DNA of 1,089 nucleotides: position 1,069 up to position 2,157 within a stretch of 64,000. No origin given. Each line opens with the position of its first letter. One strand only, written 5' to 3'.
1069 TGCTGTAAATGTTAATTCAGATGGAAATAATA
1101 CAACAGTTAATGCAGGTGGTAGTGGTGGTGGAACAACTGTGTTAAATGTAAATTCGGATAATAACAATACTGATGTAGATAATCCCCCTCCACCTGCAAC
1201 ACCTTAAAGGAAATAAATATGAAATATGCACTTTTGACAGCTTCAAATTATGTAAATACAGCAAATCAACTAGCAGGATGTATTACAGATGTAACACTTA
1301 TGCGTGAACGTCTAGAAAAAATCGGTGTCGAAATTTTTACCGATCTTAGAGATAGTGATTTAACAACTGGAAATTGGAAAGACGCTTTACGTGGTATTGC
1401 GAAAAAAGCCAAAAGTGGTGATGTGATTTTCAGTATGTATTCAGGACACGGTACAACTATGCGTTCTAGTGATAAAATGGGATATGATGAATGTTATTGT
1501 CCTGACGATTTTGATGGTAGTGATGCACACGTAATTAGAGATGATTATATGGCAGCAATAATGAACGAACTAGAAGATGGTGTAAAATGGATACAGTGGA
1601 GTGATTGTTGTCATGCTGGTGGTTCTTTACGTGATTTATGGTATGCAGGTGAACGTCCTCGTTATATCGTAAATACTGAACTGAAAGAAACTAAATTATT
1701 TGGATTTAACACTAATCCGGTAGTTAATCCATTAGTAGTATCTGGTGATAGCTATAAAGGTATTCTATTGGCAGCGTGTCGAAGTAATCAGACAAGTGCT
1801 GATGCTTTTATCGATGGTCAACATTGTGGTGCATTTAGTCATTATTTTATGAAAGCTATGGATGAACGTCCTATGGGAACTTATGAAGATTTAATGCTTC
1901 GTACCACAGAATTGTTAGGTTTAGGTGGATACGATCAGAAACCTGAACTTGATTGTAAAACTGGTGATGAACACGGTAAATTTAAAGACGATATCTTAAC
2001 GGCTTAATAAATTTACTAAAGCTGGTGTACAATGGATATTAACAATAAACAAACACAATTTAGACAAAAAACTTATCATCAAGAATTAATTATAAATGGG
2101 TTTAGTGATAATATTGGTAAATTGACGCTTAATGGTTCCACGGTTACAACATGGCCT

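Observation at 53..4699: Plus-strand island with a caspase-like protease next to a tail-collar fibre protein and a lipoprotein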

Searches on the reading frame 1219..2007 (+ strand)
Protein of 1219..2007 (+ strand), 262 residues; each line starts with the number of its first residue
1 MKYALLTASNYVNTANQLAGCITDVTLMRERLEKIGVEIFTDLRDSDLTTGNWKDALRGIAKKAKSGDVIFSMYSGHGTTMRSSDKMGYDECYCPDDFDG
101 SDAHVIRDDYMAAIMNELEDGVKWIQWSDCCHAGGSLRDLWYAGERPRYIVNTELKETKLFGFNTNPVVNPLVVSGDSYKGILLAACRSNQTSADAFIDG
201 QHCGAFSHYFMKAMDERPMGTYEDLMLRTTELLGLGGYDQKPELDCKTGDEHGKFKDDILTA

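Call 3: search_protein_families(library=pfam, proteins=[window:1219-2007:+], max_evalue=0.1)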
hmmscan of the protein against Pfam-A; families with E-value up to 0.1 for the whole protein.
window:1219-2007:+ (262 aa): 1 family
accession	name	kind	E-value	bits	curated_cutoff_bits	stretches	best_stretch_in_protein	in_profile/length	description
PF00656.27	Peptidase_C14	-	8.6e-24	84.9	21.4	1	2-247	2-226/233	Caspase domain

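Call 4: search_protein_families(library=phrogs, proteins=[window:1219-2007:+], max_evalue=0.01)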
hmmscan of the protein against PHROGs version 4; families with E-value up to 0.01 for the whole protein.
window:1219-2007:+ (262 aa): 0 families

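Call 6: search_dna_similar(query=window:1219-2007:+, collection=phages, mode=protein, max_rows=40)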
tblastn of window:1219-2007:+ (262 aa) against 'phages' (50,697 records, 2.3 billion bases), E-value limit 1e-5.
Records with a match: 1; places in all: 1; records where one place covers at least 80% of the query: 1.
Best place of each record, by identity: <60% 1.
By first word of the organism name: uncultured 1.
By host as written in the record: - 1.
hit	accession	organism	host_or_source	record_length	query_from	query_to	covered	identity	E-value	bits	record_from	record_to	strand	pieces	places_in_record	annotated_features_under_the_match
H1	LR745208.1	uncultured phage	metagenomic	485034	18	245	87%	28.7%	7e-22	100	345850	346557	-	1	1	record has no annotation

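Call 10: find_homologous_proteins(query=window:1219-2007:+)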
Query window:1219-2007:+ (262 aa): 38 proteins with E <= 0.001 among 513 candidates.
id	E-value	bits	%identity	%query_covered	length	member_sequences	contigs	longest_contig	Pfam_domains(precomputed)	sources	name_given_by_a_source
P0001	1.2e-160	551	100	90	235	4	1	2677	PF00656.28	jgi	jgi:hypothetical protein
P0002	4.9e-135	467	78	100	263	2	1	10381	PF00656.28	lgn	-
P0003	8.6e-117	407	68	99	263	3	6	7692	PF00656.28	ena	-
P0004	2.6e-108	379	70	92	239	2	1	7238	PF00656.28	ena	-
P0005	2.1e-93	331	55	100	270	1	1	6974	PF00656.28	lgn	-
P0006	5.5e-88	313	55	99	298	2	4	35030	PF00656.28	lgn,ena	-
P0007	5.3e-86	306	53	99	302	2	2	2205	PF00656.28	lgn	-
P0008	3.8e-84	300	51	99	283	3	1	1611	PF00656.28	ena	-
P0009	9.0e-83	296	51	99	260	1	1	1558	PF00656.28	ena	-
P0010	1.9e-80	288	50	99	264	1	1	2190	PF00656.28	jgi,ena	jgi:hypothetical protein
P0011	4.6e-80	287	51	99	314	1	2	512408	PF00656.28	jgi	jgi:metacaspase-1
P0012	2.6e-78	281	54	87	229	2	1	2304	-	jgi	jgi:hypothetical protein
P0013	1.3e-76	275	49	99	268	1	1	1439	PF00656.28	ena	-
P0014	2.6e-70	255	48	99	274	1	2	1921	PF00656.28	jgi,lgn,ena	-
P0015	1.6e-69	252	49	99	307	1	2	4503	PF00656.28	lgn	-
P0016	1.0e-65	240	49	95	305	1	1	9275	PF00656.28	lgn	-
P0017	2.6e-65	238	47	95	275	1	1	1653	PF00656.28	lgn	-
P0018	4.2e-63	231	49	95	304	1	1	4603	PF00656.28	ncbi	-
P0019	1.8e-54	203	59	60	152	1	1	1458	PF00656.28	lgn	-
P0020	8.0e-26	109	33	94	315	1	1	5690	PF00656.28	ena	-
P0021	1.2e-23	102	32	93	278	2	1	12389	PF00656.28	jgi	jgi:uncharacterized caspase-like protein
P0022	4.9e-23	100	32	97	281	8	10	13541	PF00656.28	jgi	jgi:hypothetical protein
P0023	3.2e-19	87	31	93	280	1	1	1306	PF00656.28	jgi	jgi:hypothetical protein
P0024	6.1e-19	86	28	50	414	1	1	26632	PF00656.28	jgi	jgi:hypothetical protein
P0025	4.9e-18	83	30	92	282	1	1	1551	PF00656.28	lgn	-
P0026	1.5e-17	82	30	89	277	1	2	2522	PF00656.28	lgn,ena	-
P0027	2.8e-17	81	30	87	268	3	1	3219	PF00656.28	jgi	jgi:hypothetical protein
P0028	8.5e-17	79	30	88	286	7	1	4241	PF00656.28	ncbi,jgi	jgi:hypothetical protein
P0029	2.2e-15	75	29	92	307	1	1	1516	PF00656.28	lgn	-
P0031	3.9e-15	74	26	94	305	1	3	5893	PF00656.28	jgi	jgi:metacaspase-1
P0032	1.6e-14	72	29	93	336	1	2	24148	PF00656.28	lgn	-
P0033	7.1e-14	70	29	85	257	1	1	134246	PF00656.28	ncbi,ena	-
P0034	1.1e-13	69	27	93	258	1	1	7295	PF00656.28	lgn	-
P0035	1.2e-12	66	31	93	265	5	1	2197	PF00656.28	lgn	-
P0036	1.0e-7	50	28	92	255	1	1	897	PF00656.28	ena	-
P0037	4.6e-6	44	30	54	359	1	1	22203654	PF00656.28,PF06943.18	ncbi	ncbi:unnamed protein product [Cochlearia groenlandica]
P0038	2.1e-4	39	25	86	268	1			PF00656.28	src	-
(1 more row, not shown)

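Call 11: find_encoding_contigs(protein=P0006, flank=8000, max_places=3)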
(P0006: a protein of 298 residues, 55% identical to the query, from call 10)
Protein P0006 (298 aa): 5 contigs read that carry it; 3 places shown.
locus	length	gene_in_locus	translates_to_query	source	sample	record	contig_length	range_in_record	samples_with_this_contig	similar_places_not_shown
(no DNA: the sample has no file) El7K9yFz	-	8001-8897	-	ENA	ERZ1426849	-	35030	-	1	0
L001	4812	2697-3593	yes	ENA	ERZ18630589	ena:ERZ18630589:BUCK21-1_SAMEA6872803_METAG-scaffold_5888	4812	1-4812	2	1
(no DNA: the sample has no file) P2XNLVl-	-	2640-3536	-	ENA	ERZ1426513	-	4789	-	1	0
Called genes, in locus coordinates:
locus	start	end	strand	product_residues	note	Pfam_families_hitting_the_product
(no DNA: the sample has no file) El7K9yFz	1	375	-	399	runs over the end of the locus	PF00154:RecA_N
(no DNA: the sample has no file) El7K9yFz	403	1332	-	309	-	-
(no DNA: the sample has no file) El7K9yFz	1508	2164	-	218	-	-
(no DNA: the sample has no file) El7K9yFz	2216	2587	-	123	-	-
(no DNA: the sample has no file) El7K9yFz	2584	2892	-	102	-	-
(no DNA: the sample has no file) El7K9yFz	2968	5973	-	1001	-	PF02811:PHP, PF07733:DNA_pol3_alpha, PF17657:DNA_pol3_finger, PF14579:HHH_6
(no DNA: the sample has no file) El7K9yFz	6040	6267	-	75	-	-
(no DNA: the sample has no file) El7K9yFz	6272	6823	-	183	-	-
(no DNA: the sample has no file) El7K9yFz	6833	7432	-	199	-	-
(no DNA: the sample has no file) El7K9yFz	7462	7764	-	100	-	-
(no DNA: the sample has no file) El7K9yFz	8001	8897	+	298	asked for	PF00656:Peptidase_C14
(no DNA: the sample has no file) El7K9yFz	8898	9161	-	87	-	-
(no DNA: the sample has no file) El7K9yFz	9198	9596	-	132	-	-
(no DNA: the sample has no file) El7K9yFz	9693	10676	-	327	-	PF00145:DNA_methylase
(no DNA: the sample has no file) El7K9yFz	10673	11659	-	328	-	-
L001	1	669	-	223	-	?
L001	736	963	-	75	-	-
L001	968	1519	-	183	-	-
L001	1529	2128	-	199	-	-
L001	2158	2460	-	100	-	-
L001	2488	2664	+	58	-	-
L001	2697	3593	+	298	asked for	PF00656:Peptidase_C14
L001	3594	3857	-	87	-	-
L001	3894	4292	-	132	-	-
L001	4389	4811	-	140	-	?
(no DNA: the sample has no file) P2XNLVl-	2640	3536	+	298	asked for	PF00656:Peptidase_C14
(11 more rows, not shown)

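Call 12: find_encoding_contigs(protein=P0011, flank=8000, max_places=2)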
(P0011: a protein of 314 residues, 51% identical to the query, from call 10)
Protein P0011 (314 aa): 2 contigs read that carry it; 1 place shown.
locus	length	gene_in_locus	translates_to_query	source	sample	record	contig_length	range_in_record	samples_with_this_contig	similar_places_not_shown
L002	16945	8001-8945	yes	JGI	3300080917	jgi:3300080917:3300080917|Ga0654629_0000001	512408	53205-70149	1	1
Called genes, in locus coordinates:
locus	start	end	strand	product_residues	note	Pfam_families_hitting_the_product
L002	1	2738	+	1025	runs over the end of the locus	PF17975:RNR_Alpha, PF21995:RNR-II_ins_dom, PF02867:Ribonuc_red_lgC (faint)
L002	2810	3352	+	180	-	-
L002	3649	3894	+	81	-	-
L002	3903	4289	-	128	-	-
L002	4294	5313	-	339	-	PF13521:AAA_28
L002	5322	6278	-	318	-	-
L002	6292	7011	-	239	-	PF04973:NMN_transporter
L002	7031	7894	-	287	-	PF23023:Anti-Pycsar_Apyc1 (weak), PF00753:Lactamase_B (faint), PF12706:Lactamase_B_2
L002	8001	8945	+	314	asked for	PF00656:Peptidase_C14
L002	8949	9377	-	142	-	PF11750:DUF3307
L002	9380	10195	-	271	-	-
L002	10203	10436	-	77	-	-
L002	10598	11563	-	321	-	-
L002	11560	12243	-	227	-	-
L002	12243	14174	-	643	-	PF00270:DEAD (weak), PF04851:ResIII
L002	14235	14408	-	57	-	-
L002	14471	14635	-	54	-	-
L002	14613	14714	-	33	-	-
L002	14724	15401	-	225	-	PF12952:DUF3841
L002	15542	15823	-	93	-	-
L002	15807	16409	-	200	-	-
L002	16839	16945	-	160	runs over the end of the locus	-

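Call 13: find_encoding_contigs(protein=P0002, flank=8000, max_places=2)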
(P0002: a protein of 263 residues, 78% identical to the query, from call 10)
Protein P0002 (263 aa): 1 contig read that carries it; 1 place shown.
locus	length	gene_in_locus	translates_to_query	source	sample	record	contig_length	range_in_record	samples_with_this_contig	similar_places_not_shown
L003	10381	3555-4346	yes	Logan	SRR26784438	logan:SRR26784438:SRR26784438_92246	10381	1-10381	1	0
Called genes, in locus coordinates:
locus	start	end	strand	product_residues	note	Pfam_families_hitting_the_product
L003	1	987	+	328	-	?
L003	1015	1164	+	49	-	-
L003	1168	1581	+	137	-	-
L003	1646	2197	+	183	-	-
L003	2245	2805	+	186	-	-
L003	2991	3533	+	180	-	PF07460:NUMOD3 (faint)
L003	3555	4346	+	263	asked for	PF00656:Peptidase_C14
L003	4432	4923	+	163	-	-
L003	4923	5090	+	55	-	-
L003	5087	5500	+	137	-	-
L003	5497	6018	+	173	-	-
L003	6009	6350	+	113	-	PF20594:DUF6794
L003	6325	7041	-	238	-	PF01966:HD (weak)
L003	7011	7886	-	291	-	-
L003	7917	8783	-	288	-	PF01743:PolyA_pol, PF12627:PolyA_pol_RNAbd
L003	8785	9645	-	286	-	-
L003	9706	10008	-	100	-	-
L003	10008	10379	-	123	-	?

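Call 16: find_encoding_contigs(protein=P0003, flank=8000, max_places=2)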
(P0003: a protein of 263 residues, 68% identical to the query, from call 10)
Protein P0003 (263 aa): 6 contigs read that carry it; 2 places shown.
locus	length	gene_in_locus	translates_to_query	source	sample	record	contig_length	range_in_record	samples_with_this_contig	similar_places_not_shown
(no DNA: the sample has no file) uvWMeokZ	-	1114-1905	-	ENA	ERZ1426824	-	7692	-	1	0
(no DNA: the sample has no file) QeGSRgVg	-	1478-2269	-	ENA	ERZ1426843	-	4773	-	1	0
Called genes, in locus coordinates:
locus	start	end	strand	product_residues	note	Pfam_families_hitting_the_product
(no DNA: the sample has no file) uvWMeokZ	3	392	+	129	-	?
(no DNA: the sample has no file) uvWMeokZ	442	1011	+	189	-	-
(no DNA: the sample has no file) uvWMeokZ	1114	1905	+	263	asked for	PF00656:Peptidase_C14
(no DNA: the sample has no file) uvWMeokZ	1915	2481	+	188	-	-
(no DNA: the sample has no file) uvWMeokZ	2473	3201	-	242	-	-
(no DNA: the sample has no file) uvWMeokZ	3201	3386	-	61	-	-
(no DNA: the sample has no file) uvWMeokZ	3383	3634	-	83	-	-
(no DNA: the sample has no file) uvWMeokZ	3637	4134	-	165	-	-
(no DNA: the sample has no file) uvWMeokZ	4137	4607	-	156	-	PF00156:Pribosyltran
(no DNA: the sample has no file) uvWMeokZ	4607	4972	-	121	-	-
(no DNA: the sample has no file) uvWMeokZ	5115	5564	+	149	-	-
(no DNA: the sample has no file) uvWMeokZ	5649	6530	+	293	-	-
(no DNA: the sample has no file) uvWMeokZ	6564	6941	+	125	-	-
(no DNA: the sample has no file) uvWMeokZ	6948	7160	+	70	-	-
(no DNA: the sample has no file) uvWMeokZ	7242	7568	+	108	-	-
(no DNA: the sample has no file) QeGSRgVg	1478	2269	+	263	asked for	PF00656:Peptidase_C14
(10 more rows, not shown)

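Call 17: find_encoding_contigs(protein=P0005, flank=8000, max_places=2)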
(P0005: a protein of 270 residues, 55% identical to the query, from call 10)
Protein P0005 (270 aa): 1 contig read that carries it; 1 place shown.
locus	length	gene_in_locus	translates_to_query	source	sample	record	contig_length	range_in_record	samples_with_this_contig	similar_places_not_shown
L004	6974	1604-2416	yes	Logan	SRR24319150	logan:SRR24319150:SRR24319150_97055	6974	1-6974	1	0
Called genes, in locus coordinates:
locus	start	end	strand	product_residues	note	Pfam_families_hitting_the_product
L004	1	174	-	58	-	?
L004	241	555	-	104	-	-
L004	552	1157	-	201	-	PF00149:Metallophos (weak)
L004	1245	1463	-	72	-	PF27910:Small_Trp_rich (weak)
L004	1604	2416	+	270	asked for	PF00656:Peptidase_C14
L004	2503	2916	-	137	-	-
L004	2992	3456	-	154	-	PF01380:SIS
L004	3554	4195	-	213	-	-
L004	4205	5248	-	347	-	PF02739:5_3_exonuc_N, PF01367:5_3_exonuc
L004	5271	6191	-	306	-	-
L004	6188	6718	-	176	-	-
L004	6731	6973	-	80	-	?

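Call 18: find_encoding_contigs(protein=P0016, flank=8000, max_places=2)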
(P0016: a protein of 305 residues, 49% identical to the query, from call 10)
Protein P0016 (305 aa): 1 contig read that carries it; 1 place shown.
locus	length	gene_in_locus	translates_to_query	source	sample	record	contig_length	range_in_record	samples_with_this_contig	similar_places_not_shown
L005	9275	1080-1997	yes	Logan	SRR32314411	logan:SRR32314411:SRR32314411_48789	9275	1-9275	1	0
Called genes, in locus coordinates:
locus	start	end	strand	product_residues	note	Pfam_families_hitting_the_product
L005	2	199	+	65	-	?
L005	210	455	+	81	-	-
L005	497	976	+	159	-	-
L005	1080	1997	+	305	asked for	PF00656:Peptidase_C14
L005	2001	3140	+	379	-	PF01223:Endonuclease_NS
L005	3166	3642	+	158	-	-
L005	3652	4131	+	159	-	-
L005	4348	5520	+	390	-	-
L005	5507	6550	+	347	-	-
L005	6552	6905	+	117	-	-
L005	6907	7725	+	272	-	-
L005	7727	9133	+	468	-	-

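Call 19: search_solved_structures(query=window:1219-2007:+, max_evalue=0.01, show_alignments=3)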
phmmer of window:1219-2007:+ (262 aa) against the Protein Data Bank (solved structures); distinct sequences matched with E-value up to 0.01: 11.
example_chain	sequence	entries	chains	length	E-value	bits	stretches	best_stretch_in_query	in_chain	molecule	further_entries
4f6o_A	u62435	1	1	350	4.2e-22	82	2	3-143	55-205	Metacaspase-1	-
9n3d_A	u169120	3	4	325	9.6e-22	80.8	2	3-137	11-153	Metacaspase-9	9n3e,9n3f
8a53_A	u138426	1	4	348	1.3e-21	80.4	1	3-137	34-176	Metacaspase-9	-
4f6p_A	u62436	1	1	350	7.4e-21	77.9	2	181-246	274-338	Metacaspase-1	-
7qp0_A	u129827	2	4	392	7.1e-20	74.6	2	182-246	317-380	Metacaspase-1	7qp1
6w8s_A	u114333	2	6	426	2.4e-19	72.9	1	2-139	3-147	Metacaspase-4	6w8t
6w8r_A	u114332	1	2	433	4e-18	68.9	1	2-139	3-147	Metacaspase-4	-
4afr_A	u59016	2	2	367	1.3e-14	57.4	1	4-142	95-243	METACASPASE | METACASPASE MCA2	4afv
4af8_A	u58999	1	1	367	3.4e-14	56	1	4-142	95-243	METACASPASE MCA2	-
4afp_A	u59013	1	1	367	3.4e-14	56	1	4-142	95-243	METACASPASE MCA2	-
3bij_A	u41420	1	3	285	1.9e-09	40.5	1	10-145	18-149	Uncharacterized protein GSU0716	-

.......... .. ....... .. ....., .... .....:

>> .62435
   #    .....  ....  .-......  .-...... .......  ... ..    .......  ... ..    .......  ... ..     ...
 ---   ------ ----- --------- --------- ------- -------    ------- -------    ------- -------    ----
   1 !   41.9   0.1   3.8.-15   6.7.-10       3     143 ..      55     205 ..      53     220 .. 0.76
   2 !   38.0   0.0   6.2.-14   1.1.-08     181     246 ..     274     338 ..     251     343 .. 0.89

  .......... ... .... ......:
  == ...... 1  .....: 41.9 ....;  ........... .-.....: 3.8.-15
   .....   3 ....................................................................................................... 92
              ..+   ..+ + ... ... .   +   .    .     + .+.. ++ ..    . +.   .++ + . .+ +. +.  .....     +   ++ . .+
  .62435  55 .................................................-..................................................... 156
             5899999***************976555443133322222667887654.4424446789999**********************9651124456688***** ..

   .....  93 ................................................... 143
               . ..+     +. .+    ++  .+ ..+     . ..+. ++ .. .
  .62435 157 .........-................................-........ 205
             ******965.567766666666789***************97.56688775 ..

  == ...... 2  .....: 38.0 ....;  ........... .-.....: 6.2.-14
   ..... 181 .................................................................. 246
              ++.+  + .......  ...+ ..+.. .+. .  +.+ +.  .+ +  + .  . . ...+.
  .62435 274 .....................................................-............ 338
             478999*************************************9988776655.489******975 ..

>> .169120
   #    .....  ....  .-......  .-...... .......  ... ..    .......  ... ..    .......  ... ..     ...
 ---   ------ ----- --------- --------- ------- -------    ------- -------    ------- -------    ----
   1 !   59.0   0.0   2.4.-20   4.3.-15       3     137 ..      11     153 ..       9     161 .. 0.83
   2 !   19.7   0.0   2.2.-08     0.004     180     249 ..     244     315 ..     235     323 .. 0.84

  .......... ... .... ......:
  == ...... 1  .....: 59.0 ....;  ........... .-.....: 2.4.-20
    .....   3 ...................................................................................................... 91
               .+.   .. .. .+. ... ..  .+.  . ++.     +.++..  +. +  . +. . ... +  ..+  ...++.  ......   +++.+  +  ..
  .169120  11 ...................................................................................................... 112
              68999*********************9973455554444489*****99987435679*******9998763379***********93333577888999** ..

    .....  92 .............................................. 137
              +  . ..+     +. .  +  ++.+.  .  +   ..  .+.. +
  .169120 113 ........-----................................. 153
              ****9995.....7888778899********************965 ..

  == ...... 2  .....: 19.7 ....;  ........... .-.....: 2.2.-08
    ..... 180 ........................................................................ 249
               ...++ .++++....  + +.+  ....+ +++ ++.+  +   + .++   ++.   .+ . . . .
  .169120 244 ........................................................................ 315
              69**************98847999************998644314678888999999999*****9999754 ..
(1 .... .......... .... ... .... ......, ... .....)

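Call 23: find_related_loci(query=A1, collection=viral_contigs, flank=8000)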
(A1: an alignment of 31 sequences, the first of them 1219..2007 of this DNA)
Query A1 (262 aa) in viral_contigs; peptide patterns used: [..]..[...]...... (x = any residue, [..] = any of these).
459 stretches matched a pattern; 392 encode a relative of the query (tblastn E <= 1e-3); the best 80 are kept; 80 distinct loci.
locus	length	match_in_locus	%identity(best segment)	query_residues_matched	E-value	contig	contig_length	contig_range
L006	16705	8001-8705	39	5-243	1e-47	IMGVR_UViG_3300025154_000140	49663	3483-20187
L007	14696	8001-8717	36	2-244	3e-46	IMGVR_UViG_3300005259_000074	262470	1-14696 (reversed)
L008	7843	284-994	36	2-244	3e-38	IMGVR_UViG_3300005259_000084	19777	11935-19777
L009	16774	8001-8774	35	1-245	3e-36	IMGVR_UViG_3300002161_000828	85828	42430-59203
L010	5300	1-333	54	147-260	2e-35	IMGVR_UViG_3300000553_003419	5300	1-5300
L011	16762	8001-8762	32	1-256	4e-33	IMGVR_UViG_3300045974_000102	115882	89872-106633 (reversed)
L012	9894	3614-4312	32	2-248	3e-31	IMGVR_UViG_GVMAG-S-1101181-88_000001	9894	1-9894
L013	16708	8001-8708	32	2-257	8e-31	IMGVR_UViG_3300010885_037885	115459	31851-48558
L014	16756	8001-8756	32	1-245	2e-30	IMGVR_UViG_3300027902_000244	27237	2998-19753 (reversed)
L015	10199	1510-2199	31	2-244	4e-30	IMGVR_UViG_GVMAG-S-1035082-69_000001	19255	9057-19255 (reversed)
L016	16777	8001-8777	32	3-245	8e-30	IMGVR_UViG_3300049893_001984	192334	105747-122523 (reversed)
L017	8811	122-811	32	2-244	2e-29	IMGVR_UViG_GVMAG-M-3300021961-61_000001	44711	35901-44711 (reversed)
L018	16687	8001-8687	33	2-244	3e-29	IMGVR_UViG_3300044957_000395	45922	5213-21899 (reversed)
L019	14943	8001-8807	33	2-245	3e-29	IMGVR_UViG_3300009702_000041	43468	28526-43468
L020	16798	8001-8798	31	2-245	4e-29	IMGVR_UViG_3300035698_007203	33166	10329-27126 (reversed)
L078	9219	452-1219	28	1-244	2e-23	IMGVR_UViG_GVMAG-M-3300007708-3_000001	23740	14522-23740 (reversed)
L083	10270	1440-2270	29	1-257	5e-23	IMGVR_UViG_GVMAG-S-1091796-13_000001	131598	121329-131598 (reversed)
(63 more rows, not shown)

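Call 41: search_protein_families(library=ncbifam, proteins=[window:1219-2007:+], max_evalue=0.1)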
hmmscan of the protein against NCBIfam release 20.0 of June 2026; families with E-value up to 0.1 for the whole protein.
window:1219-2007:+ (262 aa): 2 families
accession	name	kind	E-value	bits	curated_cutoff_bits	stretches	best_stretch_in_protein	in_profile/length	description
NF047832.1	caspase_w_EACC1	subfamily_domain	0.00022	20.8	140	1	5-137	5-136/211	caspase, EACC1-associated type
NF004063.0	PRK05576.1-6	equivalog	0.056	12.7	235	1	33-73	48-88/235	cobalt-factor II C(20)-methyltransferase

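Call 42: search_protein_families(library=padloc, proteins=[window:1219-2007:+], max_evalue=0.1)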
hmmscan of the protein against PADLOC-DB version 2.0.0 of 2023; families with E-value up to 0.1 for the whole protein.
window:1219-2007:+ (262 aa): 1 family
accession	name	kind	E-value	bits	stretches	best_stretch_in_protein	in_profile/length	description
PDLC02987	caspase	-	1.3e-09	35.9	1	3-214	4-163/453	-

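Call 45: predict_structure(alignment_id=A1)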
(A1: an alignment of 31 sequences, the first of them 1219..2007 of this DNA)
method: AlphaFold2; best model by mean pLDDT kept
length: 262 residues; sequences in the alignment: 31
mean_pLDDT: 81.6   pTM: 0.81
mean pLDDT of the five models: 81.6, 80.5, 80.0, 77.0, 74.8
residues with pLDDT >= 90: 128; 70-90: 81; 50-70: 26; < 50: 27
segments of 3 or more residues with pLDDT < 50: 135-148, 162-166, 174-176
pLDDT, mean of each block of 10 residues (from residue 1): 96 86 97 95 97 97 94 90 76 88 87 86 90 47 40 51 50 53 79 84 96 95 93 93 81 87 58
secondary structure, 60 per line:
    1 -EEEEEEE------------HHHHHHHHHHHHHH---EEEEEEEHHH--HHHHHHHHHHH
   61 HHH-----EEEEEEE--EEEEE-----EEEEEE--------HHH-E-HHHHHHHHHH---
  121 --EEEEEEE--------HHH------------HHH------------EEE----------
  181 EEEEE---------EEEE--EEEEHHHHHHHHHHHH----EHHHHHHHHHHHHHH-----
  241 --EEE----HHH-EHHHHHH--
elements in order: E2-8 H21-34 E38-44 H50-63 E69-75 E78-82 E88-93 H108-117 E123-129 E168-170 E181-185 E195-198 E201-204 H205-216 H222-235 E243-245 H255-260
